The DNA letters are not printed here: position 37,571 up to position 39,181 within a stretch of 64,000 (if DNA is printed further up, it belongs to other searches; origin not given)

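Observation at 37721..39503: Translationally coupled GuaD-like deaminase + TIR-like/helical-domain protein: candidate undescribed two-gene nucleotide-targeting (defence-like) cassette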

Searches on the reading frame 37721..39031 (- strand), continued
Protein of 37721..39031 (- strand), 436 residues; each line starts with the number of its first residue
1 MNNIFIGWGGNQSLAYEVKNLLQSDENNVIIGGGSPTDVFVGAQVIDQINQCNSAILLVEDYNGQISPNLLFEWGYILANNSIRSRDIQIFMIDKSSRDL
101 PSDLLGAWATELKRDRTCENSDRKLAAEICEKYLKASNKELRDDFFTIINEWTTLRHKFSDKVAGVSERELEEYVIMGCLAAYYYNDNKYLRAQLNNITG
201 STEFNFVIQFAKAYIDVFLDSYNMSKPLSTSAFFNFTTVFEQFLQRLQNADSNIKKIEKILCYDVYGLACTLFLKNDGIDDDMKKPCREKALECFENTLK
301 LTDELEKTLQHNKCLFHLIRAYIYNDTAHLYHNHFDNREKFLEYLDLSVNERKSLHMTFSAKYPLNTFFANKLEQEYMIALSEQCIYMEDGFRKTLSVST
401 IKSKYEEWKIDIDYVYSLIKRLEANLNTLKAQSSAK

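Call 26: predict_structure(alignment_id=A1)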
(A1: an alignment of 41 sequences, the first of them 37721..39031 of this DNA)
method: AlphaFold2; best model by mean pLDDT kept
length: 436 residues; sequences in the alignment: 41
mean_pLDDT: 90.4   pTM: 0.75
mean pLDDT of the five models: 90.4, 90.3, 90.2, 89.2, 89.1
residues with pLDDT >= 90: 300; 70-90: 113; 50-70: 21; < 50: 2
segments of 3 or more residues with pLDDT < 50: none
pLDDT, mean of each block of 10 residues (from residue 1): 87 94 89 60 76 90 85 85 79 90 80 90 95 78 83 86 70 94 94 92 93 98 96 98 90 92 98 95 95 98 92 96 98 97 99 98 93 97 96 95 95 92 95 82
secondary structure, 60 per line:
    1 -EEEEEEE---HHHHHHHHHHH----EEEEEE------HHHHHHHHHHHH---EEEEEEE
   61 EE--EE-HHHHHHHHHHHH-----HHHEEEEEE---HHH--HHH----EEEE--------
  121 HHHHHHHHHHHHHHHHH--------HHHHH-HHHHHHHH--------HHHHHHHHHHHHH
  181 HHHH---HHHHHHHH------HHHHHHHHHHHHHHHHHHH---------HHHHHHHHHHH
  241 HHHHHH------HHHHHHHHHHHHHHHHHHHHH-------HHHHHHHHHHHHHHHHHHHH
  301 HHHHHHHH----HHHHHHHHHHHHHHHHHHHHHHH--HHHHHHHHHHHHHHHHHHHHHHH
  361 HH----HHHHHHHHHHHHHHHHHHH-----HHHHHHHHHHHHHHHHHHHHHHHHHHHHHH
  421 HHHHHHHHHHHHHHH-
elements in order: E2-8 H12-22 E27-32 H39-50 E54-62 H68-79 E88-93 E109-112 H121-137 H146-150 H152-159 H168-184 H188-195 H202-220 H230-246 H253-273 H281-308 H313-335 H338-362 H367-385 H391-435

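Call 29: fold_search(model_id=the predicted structure, library=pdb)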
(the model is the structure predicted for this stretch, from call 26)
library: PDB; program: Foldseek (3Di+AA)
matches with E <= 10: 1033; with E <= 0.001: 3
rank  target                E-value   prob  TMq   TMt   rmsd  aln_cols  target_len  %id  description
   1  7un8_A                7.8e-04  1.00  0.25  0.35   6.4       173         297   17  SfSTING with c-di-GMP single fiber (released 2022-07-27)
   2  7un8_C                9.7e-04  1.00  0.25  0.35   6.4       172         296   17  SfSTING with c-di-GMP single fiber (released 2022-07-27)
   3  9lmq_B                9.7e-04  1.00  0.23  0.30   7.9       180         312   17  Cryo-EM structure of TIR-STING/c-di-GMP complex (released 2025-08-27)
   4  9lmq_D                1.2e-03  1.00  0.23  0.30   8.1       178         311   17  Cryo-EM structure of TIR-STING/c-di-GMP complex (released 2025-08-27)
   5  2q62_D                6.5e-03  1.00  0.24  0.40   7.5       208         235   12  Crystal Structure of ArsH from Sinorhizobium meliloti (released 2007-12-11)
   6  9lmr_A                9.3e-03  1.00  0.23  0.30   8.2       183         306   16  Cryo-EM structure of TIR-STING/c-di-GMP complex fiber (released 2025-08-27)
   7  3u7r_A                1.1e-02  1.00  0.20  0.41   7.3       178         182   10  FerB - flavoenzyme NAD(P)H:(acceptor) oxidoreductase (FerB) from Paracoccus denitrificans (released 2012-10-24)
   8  6yo8_C                1.2e-02  1.00  0.27  0.44   8.2       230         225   12  Binary complex of 14-3-3 zeta with Glucocorticoid Receptor (GR) pT524 peptide (released 2021-03-24)
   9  9e0m_A                1.7e-02  0.97  0.22  0.15  15.6       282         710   12  CryoEM structure of holoenzyme of inducible Lysine decarboxylase from Hafnia alvei holoenzyme at 2.19 Angstrom resolut (released 2025-06-04)
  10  6qai_A                2.1e-02  1.00  0.18  0.46   3.1       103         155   17  2-desoxiribosyltransferase from Leishmania mexicana (released 2018-12-26)
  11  3s2y_B                2.1e-02  1.00  0.21  0.43   6.6       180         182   12  Crystal structure of a chromate/uranium reductase from Gluconacetobacter hansenii (released 2012-05-30)
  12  7n2w_A                2.2e-02  0.99  0.18  0.32   8.8       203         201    9  The crystal structure of an FMN-dependent NADH-azoreductase, AzoA in complex with Red 40 (released 2022-06-01)
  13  9lmr_B                2.7e-02  1.00  0.26  0.35   6.7       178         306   18  Cryo-EM structure of TIR-STING/c-di-GMP complex fiber (released 2025-08-27)
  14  6dxp_B                2.8e-02  1.00  0.19  0.35   8.0       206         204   13  The crystal structure of an FMN-dependent NADH-azoreductase from Klebsiella pneumoniae (released 2018-07-25)
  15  2a0k_A                2.9e-02  1.00  0.18  0.47   3.0       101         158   20  Crystal structure of Nucleoside 2-deoxyribosyltransferase from Trypanosoma brucei at 1.8 A resolution (released 2005-07-26)
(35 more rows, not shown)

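Call 30: fold_search(model_id=the predicted structure, library=viral)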
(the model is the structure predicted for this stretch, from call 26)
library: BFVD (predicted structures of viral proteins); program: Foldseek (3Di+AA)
matches with E <= 10: 334; with E <= 0.001: 2
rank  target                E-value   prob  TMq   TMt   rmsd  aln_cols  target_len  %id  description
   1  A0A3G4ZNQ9            1.3e-04  1.00  0.27  0.45   9.9       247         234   14  CD-NTase-associated protein 12/Pycsar effector protein TIR domain-containing protein [Terrestrivirus sp.]
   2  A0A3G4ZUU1            3.7e-04  0.91  0.14  0.10  24.9       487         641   11  Uncharacterized protein [Edafosvirus sp.]
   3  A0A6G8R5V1            2.5e-03  1.00  0.23  0.44   5.3       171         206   15  NADPH-dependent oxidoreductase [Synechococcus phage S-N03]
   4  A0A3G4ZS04            5.0e-03  1.00  0.23  0.48   5.5       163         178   13  Uncharacterized protein [Terrestrivirus sp.]
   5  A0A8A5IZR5            3.1e-02  0.77  0.21  0.20  24.2       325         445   13  (no name in the UniProt tables at hand)
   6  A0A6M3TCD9            3.2e-02  1.00  0.21  0.29   6.4       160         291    7  (no name in the UniProt tables at hand)
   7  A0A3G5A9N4            3.2e-02  0.51  0.18  0.15  26.1       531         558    9  Uncharacterized protein [Hyperionvirus sp.]
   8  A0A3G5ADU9            3.7e-02  0.82  0.20  0.20  29.5       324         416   14  Uncharacterized protein [Satyrvirus sp.]
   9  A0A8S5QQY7            4.8e-02  1.00  0.21  0.38   6.6       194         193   11  Multimeric flavodoxin WrbA [Myoviridae sp. ctgXL3]
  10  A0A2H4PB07            7.8e-02  0.28  0.15  0.14  29.1       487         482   12  (no name in the UniProt tables at hand)
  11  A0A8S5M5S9            9.3e-02  1.00  0.21  0.53   5.2       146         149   12  Nucleoside 2-deoxyribosyltransferase [Podoviridae sp. ctaNW81]
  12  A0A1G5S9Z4            1.1e-01  0.99  0.15  0.29   5.5       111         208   14  (no name in the UniProt tables at hand)
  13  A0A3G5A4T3            1.1e-01  0.57  0.20  0.16  15.9       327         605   13  RING-type domain-containing protein [Harvfovirus sp.]
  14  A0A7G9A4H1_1          1.1e-01  0.28  0.17  0.08  30.9       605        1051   10  Tape measure domain protein [Bacteriophage sp.]
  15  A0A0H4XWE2            1.3e-01  0.21  0.14  0.18  21.1       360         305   10  Uncharacterized protein [Salmon gill poxvirus]
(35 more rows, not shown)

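Call 31: search_solved_structures(query=A1, max_evalue=10, show_alignments=4)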
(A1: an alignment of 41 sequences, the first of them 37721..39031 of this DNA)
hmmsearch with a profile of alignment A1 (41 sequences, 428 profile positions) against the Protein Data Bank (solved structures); distinct sequences matched with E-value up to 10: 4.
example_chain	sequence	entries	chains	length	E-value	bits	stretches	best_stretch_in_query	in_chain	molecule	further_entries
7un8_A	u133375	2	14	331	0.019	17.3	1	47-133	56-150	CD-NTase-associated protein 12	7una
4hfv_A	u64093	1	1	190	0.096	14.9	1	290-348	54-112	Uncharacterized protein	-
1us7_B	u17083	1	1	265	0.24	13.6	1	111-177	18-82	HSP90 CO-CHAPERONE CDC37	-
1xou_B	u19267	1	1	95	0.4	12.9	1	287-343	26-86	Z5138 gene product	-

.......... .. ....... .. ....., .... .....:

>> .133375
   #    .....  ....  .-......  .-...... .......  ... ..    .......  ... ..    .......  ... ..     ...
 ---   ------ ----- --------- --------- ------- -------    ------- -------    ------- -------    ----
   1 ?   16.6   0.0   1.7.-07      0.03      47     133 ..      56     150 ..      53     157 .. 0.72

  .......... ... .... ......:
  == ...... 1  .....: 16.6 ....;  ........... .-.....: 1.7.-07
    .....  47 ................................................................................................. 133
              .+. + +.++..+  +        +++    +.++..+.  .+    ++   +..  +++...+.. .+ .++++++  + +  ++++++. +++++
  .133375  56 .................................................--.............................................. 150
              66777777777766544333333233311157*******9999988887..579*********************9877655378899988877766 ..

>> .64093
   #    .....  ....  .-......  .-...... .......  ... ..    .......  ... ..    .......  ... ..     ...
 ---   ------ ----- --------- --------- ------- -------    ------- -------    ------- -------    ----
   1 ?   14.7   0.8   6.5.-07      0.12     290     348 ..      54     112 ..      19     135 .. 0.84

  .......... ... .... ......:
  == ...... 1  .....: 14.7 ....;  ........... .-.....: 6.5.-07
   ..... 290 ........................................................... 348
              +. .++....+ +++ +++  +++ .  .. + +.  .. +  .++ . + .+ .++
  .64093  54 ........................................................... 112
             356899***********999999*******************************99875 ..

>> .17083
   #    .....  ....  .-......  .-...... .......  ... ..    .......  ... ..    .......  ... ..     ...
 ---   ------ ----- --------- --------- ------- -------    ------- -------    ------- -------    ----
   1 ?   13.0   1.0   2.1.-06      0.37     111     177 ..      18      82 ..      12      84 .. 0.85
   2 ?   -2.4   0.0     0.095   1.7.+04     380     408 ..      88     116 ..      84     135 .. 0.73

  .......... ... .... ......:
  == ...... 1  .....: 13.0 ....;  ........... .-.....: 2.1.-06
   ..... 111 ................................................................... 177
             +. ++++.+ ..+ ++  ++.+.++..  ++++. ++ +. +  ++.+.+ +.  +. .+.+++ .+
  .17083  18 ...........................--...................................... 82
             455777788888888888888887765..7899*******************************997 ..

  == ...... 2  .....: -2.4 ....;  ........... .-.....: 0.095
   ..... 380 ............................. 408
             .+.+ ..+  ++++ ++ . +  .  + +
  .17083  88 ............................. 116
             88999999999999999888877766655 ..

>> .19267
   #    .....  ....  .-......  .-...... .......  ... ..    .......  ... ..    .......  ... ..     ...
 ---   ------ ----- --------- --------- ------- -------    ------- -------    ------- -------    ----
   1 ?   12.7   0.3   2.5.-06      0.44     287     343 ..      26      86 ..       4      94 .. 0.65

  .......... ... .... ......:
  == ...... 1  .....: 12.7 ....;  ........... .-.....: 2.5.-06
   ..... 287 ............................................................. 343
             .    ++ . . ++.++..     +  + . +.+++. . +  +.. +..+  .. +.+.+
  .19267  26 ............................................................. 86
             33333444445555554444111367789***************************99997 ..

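Call 40: find_related_loci(query=A1, collection=viral_contigs, flank=6000)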
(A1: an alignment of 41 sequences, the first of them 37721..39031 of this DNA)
Query A1 (436 aa) in viral_contigs; peptide patterns used: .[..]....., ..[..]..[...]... (x = any residue, [..] = any of these).
19 stretches matched a pattern, but none encodes a relative of the query by tblastn (E <= 1e-3).

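Call 46: find_encoding_contigs(protein=P0002, flank=6000, max_places=2)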
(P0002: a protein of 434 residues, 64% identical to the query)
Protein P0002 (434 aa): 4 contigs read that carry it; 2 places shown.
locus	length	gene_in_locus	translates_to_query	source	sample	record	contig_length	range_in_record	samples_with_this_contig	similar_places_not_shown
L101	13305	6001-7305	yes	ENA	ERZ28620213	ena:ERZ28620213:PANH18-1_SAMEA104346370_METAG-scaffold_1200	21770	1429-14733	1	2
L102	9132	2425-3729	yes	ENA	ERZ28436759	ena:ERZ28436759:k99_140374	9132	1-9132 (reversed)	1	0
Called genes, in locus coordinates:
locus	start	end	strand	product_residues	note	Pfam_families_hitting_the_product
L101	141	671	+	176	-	PF04542:Sigma70_r2 (weak)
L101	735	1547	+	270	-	-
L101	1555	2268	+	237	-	-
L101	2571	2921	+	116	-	PF01797:Y1_Tnp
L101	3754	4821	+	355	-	PF14137:DUF4304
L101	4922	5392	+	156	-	PF12671:Amidase_6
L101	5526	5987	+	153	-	PF00383:dCMP_cyt_deam_1, PF14437:MafB19-deam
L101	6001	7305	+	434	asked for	PF10137:CAP12-PCTIR_TIR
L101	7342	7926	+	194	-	PF18306:LDcluster4, PF03641:Lysine_decarbox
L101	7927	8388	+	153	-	PF01451:LMWPc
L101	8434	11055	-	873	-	PF00270:DEAD, PF04851:ResIII, PF13401:AAA_22 (faint), PF00176:SNF2-rel_dom (faint)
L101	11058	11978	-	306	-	PF02082:Rrf2 (weak), PF08279:HTH_11, PF13280:WYL, PF25583:WCX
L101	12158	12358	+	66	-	-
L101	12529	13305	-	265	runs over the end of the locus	PF00528:BPD_transp_1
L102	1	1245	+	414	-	?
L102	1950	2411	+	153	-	PF00383:dCMP_cyt_deam_1, PF14437:MafB19-deam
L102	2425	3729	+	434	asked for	PF10137:CAP12-PCTIR_TIR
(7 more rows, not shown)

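Call 47: find_encoding_contigs(protein=P0075, flank=6000, max_places=2)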
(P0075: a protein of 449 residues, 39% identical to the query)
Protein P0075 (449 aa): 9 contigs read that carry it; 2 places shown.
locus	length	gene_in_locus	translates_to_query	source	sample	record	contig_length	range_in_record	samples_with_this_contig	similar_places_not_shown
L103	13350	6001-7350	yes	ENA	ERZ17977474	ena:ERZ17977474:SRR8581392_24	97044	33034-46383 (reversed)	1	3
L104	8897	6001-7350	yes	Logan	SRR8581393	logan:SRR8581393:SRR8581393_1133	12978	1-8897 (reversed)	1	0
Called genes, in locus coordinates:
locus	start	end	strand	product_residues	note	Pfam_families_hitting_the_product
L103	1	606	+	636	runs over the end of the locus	PF02518:HATPase_c, PF00204:DNA_gyraseB, PF01751:Toprim, PF00986:DNA_gyraseB_C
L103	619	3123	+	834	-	PF00521:DNA_topoisoIV, PF03989:DNA_gyraseA_C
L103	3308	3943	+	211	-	-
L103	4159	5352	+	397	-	PF13439:Glyco_transf_4, PF00534:Glycos_transf_1, PF13692:Glyco_trans_1_4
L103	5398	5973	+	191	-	PF18306:LDcluster4, PF03641:Lysine_decarbox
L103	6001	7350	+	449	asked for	PF10137:CAP12-PCTIR_TIR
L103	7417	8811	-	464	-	PF00285:Citrate_synt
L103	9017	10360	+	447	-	PF05958:tRNA_U5-meth_tr, PF13649:Methyltransf_25 (weak), PF13847:Methyltransf_31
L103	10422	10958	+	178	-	PF02525:Flavodoxin_2, PF03358:FMN_red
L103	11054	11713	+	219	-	-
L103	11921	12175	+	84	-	PF21699:TM1266-like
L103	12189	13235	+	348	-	-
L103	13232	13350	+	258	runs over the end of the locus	PF00528:BPD_transp_1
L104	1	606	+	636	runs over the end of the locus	PF02518:HATPase_c, PF00204:DNA_gyraseB, PF01751:Toprim, PF00986:DNA_gyraseB_C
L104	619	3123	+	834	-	PF00521:DNA_topoisoIV, PF03989:DNA_gyraseA_C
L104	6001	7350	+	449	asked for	PF10137:CAP12-PCTIR_TIR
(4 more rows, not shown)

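Call 48: find_encoding_contigs(protein=P0020, flank=6000, max_places=2)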
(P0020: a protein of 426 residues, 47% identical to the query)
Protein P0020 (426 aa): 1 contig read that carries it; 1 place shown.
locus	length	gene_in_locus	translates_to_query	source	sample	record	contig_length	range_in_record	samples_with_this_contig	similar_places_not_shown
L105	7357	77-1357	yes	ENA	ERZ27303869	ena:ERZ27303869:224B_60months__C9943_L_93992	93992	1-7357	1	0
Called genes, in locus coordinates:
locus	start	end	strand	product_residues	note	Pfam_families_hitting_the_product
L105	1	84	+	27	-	?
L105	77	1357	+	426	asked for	PF10137:CAP12-PCTIR_TIR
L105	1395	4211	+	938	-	PF13676:TIR_2, PF01637:ATPase_2 (weak), PF13191:AAA_16 (weak), PF24883:NPHP3_N, PF25521:WHD_TANC1 (faint), PF05729:NACHT, PF13401:AAA_22 (faint)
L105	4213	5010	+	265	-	PF00702:Hydrolase (weak), PF08282:Hydrolase_3, PF05116:S6PP (weak)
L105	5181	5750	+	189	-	PF00440:TetR_N (weak), PF14278:TetR_C_8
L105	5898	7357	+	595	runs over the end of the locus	PF06100:MCRA, PF13450:NAD_binding_8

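Call 54: search_protein_families(library=pfam, proteins=[L101:3754-4821:+, L101:8434-11055:-, L101:11058-11978:-], max_evalue=0.01)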
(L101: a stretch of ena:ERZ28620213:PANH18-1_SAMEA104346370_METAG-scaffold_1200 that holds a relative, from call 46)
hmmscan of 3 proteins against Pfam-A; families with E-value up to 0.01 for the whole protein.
L101:3754-4821:+ (355 aa): 2 families
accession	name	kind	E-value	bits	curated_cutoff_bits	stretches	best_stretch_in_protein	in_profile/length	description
PF14137.11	DUF4304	-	8.1e-10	39.1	23.2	1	210-263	1-54/115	Domain of unknown function (DUF4304)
PF14300.12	DMP19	-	0.0027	18.7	25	1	113-191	15-91/112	DMP19-like protein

L101:8434-11055:- (873 aa): 5 families
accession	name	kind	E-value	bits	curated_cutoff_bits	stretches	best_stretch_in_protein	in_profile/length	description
PF04851.21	ResIII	-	2.8e-15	57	22.5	1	10-174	3-163/164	Type III restriction enzyme, res subunit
PF00270.35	DEAD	-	5.5e-10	39.7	26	1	26-174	12-161/167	DEAD/DEAH box helicase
PF13401.12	AAA_22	-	1.4e-05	25.8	27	1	31-166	8-118/130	AAA domain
PF00176.29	SNF2-rel_dom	-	1.6e-05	24.6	24.9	1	54-173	52-163/290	SNF2-related domain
PF00271.37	Helicase_C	-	0.00023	21.8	23.5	1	466-526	51-109/110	Helicase conserved C-terminal domain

L101:11058-11978:- (306 aa): 12 families
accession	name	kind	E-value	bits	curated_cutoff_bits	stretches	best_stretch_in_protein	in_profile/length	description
PF13280.12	WYL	-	3e-19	69.2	21.8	1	138-202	4-69/70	WYL domain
PF25583.1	WCX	-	2.8e-12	47.3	23.9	1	230-302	3-75/76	WCX domain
PF08279.18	HTH_11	-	8.8e-12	45.2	25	1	9-58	5-53/55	HTH domain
PF02082.26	Rrf2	-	7.5e-06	26.6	30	1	4-63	6-67/132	Iron-dependent Transcriptional regulator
PF13384.12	HTH_23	-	5.8e-05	23.2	24.6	1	4-42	3-41/50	Homeodomain-like domain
PF19187.6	HTH_PafC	-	0.0004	20.6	32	1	6-104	6-114/115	PafC helix-turn-helix domain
PF02796.21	HTH_7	-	0.0015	19.1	23.8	1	16-40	19-43/45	Helix-turn-helix domain of resolvase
PF13518.12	HTH_28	-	0.002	18.6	25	1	8-46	4-40/52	Helix-turn-helix domain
PF13551.12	HTH_29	-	0.0042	17.6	28.1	1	10-47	3-41/64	Winged helix-turn helix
PF21476.4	PF0610-like_N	-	0.0063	17.2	33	0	11-40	8-36/50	PF0610-like, N-terminal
PF05043.19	Mga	-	0.0099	16.9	21.1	0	3-43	15-55/87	Mga helix-turn-helix domain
PF01978.25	TrmB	-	0.0099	16.2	25.6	0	9-47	13-51/68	Sugar-specific transcriptional regulator TrmB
